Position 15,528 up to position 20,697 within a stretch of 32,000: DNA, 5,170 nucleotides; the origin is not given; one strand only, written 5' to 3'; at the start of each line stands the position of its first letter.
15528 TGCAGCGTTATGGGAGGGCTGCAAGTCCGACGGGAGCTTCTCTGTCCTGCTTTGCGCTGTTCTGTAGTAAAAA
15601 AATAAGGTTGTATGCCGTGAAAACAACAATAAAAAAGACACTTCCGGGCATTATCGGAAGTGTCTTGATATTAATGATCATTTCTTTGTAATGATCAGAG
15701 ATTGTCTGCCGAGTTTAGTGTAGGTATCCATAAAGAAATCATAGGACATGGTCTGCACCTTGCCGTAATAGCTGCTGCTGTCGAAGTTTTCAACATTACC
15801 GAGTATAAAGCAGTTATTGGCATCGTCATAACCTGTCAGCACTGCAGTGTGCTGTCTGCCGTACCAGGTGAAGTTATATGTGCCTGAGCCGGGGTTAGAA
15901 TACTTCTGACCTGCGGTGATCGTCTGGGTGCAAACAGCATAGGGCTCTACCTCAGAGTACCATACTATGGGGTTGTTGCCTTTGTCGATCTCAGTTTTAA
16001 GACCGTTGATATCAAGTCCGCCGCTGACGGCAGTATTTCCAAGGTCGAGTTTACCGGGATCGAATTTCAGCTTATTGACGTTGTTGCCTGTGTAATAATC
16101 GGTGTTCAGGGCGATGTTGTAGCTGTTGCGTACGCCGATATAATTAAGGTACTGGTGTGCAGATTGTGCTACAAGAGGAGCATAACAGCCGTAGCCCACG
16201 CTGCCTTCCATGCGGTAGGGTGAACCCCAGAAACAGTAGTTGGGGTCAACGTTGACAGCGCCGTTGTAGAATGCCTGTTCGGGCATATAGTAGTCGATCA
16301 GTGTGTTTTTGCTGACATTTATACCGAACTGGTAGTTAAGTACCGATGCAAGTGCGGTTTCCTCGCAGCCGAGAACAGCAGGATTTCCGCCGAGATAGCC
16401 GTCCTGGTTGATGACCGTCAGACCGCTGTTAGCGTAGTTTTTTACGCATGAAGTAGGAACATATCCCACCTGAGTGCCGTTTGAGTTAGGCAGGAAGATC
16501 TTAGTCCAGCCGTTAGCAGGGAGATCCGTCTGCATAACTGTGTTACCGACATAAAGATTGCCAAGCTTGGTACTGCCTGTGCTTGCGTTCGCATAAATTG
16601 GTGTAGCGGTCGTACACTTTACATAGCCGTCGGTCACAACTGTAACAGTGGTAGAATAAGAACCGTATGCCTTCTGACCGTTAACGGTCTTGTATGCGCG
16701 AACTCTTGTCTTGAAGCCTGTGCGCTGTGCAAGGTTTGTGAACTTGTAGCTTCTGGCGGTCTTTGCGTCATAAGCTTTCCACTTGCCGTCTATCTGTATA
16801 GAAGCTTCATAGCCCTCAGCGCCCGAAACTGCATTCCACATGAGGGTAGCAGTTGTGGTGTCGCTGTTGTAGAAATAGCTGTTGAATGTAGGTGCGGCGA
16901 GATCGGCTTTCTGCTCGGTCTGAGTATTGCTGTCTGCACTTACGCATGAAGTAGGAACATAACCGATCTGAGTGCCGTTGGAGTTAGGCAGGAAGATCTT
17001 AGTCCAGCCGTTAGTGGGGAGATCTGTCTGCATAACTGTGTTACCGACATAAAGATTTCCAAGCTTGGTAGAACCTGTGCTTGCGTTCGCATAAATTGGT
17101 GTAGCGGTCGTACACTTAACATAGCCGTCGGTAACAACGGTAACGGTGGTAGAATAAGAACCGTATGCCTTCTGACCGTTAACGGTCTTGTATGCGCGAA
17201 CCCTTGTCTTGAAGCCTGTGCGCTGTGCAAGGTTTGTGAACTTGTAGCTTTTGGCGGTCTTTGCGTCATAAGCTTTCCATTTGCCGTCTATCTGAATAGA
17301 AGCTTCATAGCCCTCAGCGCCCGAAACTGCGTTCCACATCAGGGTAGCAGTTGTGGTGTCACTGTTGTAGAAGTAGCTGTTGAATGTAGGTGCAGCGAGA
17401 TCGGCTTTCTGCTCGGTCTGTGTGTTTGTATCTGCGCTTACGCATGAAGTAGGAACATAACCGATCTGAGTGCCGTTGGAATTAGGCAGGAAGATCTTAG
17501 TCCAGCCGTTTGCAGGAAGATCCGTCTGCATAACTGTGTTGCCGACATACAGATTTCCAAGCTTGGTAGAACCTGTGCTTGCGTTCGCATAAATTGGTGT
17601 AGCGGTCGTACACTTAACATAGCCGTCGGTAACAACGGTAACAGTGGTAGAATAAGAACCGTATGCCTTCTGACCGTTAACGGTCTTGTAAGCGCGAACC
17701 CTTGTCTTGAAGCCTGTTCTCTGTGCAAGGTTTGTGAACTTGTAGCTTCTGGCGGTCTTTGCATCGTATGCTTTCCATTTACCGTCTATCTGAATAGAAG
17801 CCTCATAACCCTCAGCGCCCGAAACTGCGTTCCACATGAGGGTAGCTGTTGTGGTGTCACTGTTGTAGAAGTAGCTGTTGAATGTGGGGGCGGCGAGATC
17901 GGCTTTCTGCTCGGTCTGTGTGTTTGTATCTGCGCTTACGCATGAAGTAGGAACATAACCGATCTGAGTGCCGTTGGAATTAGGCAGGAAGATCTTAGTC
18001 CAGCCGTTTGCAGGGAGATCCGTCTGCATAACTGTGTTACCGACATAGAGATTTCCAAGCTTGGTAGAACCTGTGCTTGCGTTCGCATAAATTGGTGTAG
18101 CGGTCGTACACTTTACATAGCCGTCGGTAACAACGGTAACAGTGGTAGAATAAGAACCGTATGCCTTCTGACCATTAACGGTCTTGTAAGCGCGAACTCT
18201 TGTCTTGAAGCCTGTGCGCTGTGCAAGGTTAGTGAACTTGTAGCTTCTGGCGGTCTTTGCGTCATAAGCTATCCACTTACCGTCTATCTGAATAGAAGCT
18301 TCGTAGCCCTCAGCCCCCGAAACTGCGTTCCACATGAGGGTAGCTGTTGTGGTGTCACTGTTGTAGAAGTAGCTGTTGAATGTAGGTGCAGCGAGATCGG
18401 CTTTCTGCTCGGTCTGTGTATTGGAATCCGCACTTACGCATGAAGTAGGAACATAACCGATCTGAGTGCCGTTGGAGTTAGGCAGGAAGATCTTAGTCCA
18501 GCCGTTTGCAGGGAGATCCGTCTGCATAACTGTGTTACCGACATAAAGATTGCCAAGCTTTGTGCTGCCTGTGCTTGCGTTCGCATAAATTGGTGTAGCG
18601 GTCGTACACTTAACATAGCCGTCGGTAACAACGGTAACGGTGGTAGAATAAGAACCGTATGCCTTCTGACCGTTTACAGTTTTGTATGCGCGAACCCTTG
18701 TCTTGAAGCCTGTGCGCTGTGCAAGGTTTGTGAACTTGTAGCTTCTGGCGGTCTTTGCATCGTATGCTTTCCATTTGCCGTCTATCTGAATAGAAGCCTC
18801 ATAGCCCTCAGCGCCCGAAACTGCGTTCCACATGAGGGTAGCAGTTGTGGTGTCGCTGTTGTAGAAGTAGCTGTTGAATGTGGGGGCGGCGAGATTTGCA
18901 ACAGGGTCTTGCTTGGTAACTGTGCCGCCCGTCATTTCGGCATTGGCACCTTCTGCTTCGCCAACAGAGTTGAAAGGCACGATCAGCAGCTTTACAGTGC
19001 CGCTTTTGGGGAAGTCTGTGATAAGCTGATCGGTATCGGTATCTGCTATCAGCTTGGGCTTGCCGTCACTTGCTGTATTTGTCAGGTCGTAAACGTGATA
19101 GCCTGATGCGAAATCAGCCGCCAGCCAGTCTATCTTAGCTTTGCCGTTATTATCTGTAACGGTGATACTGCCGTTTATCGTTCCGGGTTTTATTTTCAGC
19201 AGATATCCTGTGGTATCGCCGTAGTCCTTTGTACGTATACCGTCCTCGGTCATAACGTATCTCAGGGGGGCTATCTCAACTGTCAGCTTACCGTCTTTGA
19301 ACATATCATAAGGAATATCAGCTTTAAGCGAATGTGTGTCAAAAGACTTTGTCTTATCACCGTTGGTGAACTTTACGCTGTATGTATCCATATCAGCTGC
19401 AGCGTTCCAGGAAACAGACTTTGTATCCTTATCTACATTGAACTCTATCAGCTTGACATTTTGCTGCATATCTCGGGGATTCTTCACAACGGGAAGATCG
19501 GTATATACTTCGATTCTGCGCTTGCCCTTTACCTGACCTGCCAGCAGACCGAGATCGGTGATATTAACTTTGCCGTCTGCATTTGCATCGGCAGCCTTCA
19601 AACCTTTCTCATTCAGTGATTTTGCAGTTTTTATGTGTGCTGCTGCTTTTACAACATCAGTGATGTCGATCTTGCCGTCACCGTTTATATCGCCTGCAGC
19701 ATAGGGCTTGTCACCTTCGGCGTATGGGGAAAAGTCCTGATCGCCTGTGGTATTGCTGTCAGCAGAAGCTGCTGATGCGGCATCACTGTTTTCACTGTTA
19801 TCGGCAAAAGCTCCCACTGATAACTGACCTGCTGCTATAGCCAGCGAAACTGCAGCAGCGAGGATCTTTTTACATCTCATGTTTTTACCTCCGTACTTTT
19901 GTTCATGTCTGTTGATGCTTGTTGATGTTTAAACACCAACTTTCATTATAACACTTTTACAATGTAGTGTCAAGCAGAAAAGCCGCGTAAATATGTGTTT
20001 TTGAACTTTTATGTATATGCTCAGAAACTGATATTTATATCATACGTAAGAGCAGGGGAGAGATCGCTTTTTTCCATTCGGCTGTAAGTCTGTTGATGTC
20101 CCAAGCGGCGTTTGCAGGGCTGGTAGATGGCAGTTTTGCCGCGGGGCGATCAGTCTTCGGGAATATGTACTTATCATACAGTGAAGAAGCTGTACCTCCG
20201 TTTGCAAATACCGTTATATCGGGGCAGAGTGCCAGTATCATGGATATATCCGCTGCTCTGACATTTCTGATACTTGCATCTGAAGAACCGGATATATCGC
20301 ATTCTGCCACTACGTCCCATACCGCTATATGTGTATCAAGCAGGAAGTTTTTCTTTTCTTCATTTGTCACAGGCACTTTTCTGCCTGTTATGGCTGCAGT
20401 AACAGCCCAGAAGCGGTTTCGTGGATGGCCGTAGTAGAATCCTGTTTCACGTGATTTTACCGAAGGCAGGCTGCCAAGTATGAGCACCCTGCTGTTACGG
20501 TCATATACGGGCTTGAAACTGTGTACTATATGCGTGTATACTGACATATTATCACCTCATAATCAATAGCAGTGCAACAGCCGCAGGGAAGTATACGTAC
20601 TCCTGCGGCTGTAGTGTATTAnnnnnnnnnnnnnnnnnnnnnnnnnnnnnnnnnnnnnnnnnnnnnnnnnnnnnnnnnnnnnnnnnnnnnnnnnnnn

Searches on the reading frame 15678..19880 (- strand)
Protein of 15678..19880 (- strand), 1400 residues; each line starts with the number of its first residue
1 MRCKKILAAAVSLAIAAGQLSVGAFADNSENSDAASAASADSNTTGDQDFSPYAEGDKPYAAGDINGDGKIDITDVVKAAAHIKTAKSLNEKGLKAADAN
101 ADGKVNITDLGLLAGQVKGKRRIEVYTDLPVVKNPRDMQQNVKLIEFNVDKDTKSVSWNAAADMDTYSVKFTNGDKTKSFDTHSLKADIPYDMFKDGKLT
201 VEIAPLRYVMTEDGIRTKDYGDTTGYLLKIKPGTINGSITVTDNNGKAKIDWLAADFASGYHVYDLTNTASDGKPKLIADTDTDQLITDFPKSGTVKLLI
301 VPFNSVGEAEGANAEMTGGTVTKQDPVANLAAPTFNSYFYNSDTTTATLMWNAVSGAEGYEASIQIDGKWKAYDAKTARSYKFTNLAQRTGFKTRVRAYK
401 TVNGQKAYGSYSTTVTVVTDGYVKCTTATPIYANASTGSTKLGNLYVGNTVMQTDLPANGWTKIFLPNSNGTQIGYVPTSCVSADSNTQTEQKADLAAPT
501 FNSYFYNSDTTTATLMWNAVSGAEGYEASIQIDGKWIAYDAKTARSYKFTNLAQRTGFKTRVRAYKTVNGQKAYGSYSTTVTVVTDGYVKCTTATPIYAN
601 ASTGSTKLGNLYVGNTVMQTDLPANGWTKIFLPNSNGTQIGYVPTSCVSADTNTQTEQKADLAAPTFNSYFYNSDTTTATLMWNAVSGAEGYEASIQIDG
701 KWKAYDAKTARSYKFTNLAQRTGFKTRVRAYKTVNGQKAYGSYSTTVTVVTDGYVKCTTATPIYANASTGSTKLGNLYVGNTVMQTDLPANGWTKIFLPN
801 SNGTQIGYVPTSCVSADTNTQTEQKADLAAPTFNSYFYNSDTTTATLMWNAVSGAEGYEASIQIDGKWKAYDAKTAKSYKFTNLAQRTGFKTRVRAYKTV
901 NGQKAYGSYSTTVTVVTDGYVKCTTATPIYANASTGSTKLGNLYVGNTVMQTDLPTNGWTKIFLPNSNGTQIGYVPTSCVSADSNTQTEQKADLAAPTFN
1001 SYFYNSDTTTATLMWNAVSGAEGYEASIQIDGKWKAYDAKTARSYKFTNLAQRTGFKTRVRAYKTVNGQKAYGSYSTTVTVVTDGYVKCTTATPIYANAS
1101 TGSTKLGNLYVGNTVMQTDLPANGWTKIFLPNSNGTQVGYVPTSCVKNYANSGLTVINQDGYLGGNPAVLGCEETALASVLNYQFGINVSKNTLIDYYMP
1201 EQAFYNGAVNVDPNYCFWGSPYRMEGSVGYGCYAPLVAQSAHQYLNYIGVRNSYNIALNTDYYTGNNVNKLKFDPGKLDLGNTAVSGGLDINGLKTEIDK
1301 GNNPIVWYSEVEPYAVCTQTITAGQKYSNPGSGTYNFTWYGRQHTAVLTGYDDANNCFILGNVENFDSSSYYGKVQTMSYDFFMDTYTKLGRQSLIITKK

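Call 52: search_protein_families(library=pfam, proteins=[window:15678-19880:-], max_evalue=0.0001)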
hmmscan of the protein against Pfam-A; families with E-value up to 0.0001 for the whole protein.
window:15678-19880:- (1400 aa): 7 families
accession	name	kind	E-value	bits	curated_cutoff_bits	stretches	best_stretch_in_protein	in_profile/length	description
PF08239.17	SH3_3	-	1.9e-35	121.2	27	5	928-981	4-54/54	Bacterial SH3 domain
PF16383.10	DUF4992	-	1.9e-15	57.5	29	0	493-530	44-83/183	Domain of unknown function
PF00041.27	fn3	-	3.8e-15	56.3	25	0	499-569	3-73/84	Fibronectin type III domain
PF00404.24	Dockerin_1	-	5.2e-10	39.8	22.9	1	62-114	1-53/57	Dockerin type I domain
PF16530.11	IHHNV_capsid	-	4.6e-06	26.4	25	0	883-966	191-267/323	Infectious hypodermal and haematopoietic necrosis virus, capsid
PF08329.16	ChitinaseA_N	-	1e-05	25.6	21.2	0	497-583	24-107/133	Chitinase A, N-terminal domain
PF16926.10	HisKA_4TM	-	1.1e-05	25.7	22.6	0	594-629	30-66/130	Archaeal 4TM region of histidine kinase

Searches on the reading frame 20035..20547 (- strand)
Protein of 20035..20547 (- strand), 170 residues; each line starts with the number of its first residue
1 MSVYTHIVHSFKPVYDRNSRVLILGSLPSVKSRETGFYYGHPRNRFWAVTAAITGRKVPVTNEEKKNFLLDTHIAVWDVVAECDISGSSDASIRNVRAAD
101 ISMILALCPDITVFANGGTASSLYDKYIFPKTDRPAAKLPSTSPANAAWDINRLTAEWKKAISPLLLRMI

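Call 52: search_protein_families(library=pfam, proteins=[window:20035-20547:-], max_evalue=0.0001)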
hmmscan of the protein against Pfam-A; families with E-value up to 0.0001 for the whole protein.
window:20035-20547:- (170 aa): 1 family
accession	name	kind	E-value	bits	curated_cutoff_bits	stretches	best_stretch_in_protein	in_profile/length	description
PF03167.25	UDG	-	5e-10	40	24.3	1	14-151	3-127/141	Uracil DNA glycosylase superfamily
